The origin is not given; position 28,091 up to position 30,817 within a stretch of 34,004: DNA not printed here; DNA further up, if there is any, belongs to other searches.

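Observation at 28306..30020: An 808-aa virion-module protein is built from 26 FDP(S/T) units in an 18/22-residue alternation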

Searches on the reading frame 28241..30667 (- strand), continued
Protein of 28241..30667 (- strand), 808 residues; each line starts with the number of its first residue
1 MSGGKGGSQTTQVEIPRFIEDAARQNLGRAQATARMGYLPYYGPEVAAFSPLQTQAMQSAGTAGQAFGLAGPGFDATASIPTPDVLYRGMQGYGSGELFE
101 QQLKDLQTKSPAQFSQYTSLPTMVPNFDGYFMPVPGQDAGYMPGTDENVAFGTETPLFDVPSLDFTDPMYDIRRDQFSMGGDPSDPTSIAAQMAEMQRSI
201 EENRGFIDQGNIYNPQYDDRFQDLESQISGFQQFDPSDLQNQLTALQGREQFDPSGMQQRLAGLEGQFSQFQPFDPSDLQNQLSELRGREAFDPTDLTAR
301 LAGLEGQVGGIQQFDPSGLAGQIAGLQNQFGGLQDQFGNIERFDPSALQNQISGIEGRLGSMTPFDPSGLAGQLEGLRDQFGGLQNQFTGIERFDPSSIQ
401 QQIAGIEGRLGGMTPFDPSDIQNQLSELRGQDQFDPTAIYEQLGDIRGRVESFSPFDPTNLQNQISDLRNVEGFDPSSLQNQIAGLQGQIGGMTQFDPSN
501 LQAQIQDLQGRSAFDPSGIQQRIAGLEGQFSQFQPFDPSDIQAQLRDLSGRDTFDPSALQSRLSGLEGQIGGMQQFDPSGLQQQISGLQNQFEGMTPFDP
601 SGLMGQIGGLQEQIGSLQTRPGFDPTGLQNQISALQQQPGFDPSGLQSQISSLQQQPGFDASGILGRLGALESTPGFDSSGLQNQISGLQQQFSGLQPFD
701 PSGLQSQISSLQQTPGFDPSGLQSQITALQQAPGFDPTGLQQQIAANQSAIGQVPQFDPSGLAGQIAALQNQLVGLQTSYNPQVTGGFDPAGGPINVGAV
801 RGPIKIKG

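Call 22: find_encoding_contigs(protein=P0066, flank=10000, max_places=2)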
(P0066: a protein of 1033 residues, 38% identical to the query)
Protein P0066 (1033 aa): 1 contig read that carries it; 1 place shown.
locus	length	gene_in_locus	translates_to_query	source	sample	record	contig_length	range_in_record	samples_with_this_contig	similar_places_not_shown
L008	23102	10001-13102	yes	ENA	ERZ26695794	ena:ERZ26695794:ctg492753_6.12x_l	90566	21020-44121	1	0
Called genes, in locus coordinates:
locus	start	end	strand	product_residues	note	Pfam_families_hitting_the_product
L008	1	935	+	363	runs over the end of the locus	PF04773:FecR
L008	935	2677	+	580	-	PF05226:CHASE2, PF00211:Guanylate_cyc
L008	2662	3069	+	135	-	-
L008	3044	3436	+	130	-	PF26831:Phage_T4_Spanin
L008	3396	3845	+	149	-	PF00959:Phage_lysozyme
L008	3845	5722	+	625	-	-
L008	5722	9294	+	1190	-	-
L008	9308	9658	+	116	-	PF25590:DUF7936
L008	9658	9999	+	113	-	-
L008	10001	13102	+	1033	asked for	PF06810:Phage_scaffold (faint)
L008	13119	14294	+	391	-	-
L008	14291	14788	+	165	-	-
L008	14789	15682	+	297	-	-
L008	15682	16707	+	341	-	-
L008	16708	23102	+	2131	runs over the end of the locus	PF18857:LPD38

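Call 38: predict_structure(alignment_id=A1)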
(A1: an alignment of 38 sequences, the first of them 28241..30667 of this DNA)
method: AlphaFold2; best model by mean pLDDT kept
length: 808 residues; sequences in the alignment: 38
mean_pLDDT: 58.2   pTM: 0.24
mean pLDDT of the five models: 58.2, 57.1, 55.8, 54.1, 52.1
residues with pLDDT >= 90: 0; 70-90: 239; 50-70: 303; < 50: 266
segments of 3 or more residues with pLDDT < 50: 1-3, 37-46, 123-181, 204-234, 266-273, 286-290, 308-312, 333-345, 354-365, 412-415, 451-455, 489-498, 510-513, 550-553, 569-576, 592-604, 618-621, 695-698, 753-757, 779-808
pLDDT, mean of each block of 10 residues (from residue 1): 49 73 74 54 49 80 84 81 66 62 78 73 37 29 28 29 30 35 65 80 47 37 35 52 66 59 50 50 54 65 57 59 67 44 42 45 46 76 68 66 69 55 78 75 65 50 68 61 62 41 63 54 57 51 54 54 60 45 67 41 53 58 60 68 64 65 66 71 71 49 69 78 76 77 75 49 74 63 38 34 42
secondary structure, 60 per line:
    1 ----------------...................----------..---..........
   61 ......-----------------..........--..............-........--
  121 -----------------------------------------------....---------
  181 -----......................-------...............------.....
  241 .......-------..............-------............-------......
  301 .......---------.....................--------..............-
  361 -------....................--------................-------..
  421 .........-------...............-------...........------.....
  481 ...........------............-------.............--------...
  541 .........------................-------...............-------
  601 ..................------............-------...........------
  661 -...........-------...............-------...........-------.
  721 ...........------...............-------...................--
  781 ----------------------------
elements in order (helices of 4 or more, strands of 3 or more residues): H17-35 H51-66 E84-86 E90-93 H96-109 H111-118 H168-171 H186-207 H215-229 H236-247 H255-268 H276-287 H295-307 H317-337 H346-359 H368-387 H396-411 H419-429 H437-451 H459-469 H476-491 H498-509 H517-529 H538-549 H556-571 H579-593 H601-618 H625-636 H644-654 H662-672 H680-694 H702-712 H720-731 H738-752 H760-778

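Call 41: fold_search(model_id=the predicted structure, library=pdb)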
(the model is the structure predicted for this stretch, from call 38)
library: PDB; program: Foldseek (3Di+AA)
matches with E <= 10: 7; with E <= 0.001: 0
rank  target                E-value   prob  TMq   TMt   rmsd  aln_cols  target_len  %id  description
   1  2fsk_A                2.9e+00  0.04  0.03  0.06  13.8        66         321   20  Crystal structure of Ta0583, an archaeal actin homolog, SeMet data (released 2006-04-18)
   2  2m09_MODEL_1_A        4.7e+00  0.02  0.04  0.16  18.3       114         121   16  Structure, phosphorylation and U2AF65 binding of the Nterminal Domain of splicing factor 1 during 3 splice sit (released 2013-01-30)
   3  5hb2                  6.4e+00  0.02  0.04  0.04  18.5       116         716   17  Crystal Structure of Chaetomium thermophilum Nic96 SOL (released 2016-04-20)
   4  7po4_8                6.8e+00  0.03  0.04  0.18  24.0       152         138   14  Assembly intermediate of human mitochondrial ribosome large subunit (largely unfolded rRNA with MALSU1, L0R8F8 and ACP (released 2022-06-15)
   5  8oh6_BC               7.2e+00  0.02  0.06  0.16  19.6       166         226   15  Crystal structure of the Candida albicans 80S ribosome in complex with Paromomycin (500umol) (released 2024-10-02)
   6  2oar_A                9.3e+00  0.01  0.04  0.15  18.3       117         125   14  Mechanosensitive Channel of Large Conductance (MscL) (released 2007-01-09)
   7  7uy7_B                9.9e+00  0.01  0.04  0.09  16.1       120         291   12  Tetrahymena CST with Polymerase alpha-Primase (released 2022-07-13)

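Call 49: search_protein_families(library=phrogs, proteins=[P0022, P0090], max_evalue=1)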
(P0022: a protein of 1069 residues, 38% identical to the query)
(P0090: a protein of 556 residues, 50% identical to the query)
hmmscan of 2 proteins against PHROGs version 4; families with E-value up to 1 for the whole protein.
P0022 (1069 aa): 2 families
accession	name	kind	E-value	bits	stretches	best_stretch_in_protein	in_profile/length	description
phrog_4287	-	DNA, RNA and nucleotide metabolism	0.041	14.1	1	729-1062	42-320/392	DNA ejection protein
phrog_7102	-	unknown function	0.86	10.9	0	128-162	68-99/128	-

P0090 (556 aa): 1 family
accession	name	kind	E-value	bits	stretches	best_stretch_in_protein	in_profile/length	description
phrog_10099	-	unknown function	0.0025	19.4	1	134-180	16-59/96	-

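Call 50: search_protein_families(library=ncbifam, proteins=[window:28241-30667:-, P0002, P0066], max_evalue=0.01)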
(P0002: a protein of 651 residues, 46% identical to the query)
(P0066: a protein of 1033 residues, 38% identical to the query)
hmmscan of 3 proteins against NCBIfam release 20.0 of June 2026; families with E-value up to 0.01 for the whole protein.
window:28241-30667:- (808 aa): 1 family
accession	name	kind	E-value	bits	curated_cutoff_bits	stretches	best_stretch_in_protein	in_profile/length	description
NF004669.0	PRK06008.1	equivalog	0.0076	15.6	230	0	557-593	294-330/348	flagellar hook-associated family protein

P0002 (651 aa): 3 families
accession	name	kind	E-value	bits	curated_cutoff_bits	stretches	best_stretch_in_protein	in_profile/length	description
TIGR03592.1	yidC_oxa1_cterm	subfamily_domain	1.9e-06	28.1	84.3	0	331-366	33-68/191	membrane protein insertase YidC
NF004669.0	PRK06008.1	equivalog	7.6e-05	22.2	230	1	270-324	274-328/348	flagellar hook-associated family protein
TIGR03545.1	TIGR03545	subfamily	0.00031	19.4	173.35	1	281-375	183-274/556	TIGR03545 family protein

P0066 (1033 aa): 1 family
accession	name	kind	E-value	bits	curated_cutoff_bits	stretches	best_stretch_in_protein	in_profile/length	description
NF052682.1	morpho_FcmC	equivalog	0.00089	19.6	90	0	718-763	61-106/159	filament morphology membrane protein FcmC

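Call 72: search_solved_structures(query=window:28241-30667:-, max_evalue=1, show_alignments=2)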
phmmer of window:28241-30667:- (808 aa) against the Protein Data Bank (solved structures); distinct sequences matched with E-value up to 1: 4.
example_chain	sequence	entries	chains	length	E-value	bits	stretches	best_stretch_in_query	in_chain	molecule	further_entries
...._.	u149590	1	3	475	0.19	13.4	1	305-596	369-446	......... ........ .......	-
6zrx_AAA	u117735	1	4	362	0.26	13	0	460-505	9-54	DMATS type aromatic prenyltransferase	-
6zry_AAA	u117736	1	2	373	0.28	12.9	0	460-505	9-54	DMATS type aromatic prenyltransferase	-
1aa0_A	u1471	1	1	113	0.76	11.4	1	702-783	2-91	FIBRITIN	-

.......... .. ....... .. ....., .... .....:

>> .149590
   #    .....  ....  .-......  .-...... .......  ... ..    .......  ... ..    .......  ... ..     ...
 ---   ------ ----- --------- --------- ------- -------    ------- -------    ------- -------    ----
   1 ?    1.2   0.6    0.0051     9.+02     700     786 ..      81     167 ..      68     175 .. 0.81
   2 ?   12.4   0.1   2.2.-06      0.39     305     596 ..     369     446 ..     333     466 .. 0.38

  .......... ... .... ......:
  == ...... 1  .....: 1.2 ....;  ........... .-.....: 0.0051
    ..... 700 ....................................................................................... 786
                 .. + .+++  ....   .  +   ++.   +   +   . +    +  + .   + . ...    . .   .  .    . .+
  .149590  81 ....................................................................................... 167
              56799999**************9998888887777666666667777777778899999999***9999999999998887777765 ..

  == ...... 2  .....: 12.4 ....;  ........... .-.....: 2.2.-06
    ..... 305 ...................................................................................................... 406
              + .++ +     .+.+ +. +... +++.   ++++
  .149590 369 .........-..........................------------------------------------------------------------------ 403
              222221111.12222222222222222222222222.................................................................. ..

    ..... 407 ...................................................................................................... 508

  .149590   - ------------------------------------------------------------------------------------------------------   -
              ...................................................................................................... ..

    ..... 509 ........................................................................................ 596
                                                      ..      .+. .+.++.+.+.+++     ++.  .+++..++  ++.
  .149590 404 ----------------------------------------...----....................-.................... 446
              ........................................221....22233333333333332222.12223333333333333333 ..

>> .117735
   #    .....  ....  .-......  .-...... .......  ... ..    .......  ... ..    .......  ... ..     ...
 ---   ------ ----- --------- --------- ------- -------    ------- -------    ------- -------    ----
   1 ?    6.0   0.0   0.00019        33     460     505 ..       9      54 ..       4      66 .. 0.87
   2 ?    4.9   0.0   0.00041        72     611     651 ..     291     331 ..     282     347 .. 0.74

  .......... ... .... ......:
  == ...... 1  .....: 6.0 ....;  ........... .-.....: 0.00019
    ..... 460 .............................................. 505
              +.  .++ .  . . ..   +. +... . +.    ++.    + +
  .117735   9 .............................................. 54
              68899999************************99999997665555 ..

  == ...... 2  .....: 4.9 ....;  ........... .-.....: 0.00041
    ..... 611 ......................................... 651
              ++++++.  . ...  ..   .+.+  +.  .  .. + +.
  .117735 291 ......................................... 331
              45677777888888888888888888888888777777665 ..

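Call 75: fold_search(model_id=the predicted structure, library=viral)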
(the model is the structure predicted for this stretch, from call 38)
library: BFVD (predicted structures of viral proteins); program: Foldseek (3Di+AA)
matches with E <= 10: 98; with E <= 0.001: 2
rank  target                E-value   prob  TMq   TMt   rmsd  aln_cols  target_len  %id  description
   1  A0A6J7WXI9            6.2e-10  1.00  0.07  0.21  30.3       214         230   33  Uncharacterized protein [uncultured Caudovirales phage]
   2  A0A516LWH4            4.1e-08  1.00  0.07  0.31  25.1       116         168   42  (no name in the UniProt tables at hand)
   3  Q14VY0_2              1.0e-01  0.07  0.08  0.07  37.9       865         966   12  ORF126 [Ranid herpesvirus 2]
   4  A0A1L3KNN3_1          2.0e-01  0.04  0.07  0.06  40.6       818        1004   13  (no name in the UniProt tables at hand)
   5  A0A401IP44            2.4e-01  0.04  0.07  0.05  38.3       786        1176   12  E3 ligase [Hemigrapsus takanoi nimavirus]
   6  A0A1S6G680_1          2.6e-01  0.02  0.05  0.04  45.6       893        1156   13  RNA-dependent RNA polymerase [Camula virus]
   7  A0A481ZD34            3.1e-01  0.03  0.05  0.05  39.1       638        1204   12  Uncharacterized protein [Pithovirus LCPAC406]
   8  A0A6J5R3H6            4.5e-01  0.01  0.05  0.03  51.9       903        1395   13  Uncharacterized protein [uncultured Caudovirales phage]
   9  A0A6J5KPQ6            4.7e-01  0.04  0.08  0.08  46.9       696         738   14  Uncharacterized protein [uncultured Caudovirales phage]
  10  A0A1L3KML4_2          5.0e-01  0.02  0.07  0.05  44.6       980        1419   13  Genome polyprotein (Fragment) [Wenzhou picorna-like virus 38]
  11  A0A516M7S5            6.9e-01  0.02  0.07  0.07  45.4       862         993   12  (no name in the UniProt tables at hand)
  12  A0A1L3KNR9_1          7.3e-01  0.03  0.06  0.04  41.7       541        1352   13  (no name in the UniProt tables at hand)
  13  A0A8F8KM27            7.8e-01  0.05  0.06  0.10  25.5       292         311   14  Uncharacterized protein [Clandestinovirus]
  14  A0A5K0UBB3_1          8.3e-01  0.02  0.06  0.06  42.3       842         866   12  Uncharacterized protein [Yasminevirus sp. GU-2018]
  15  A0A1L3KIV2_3          9.4e-01  0.03  0.09  0.06  38.7       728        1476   11  (no name in the UniProt tables at hand)
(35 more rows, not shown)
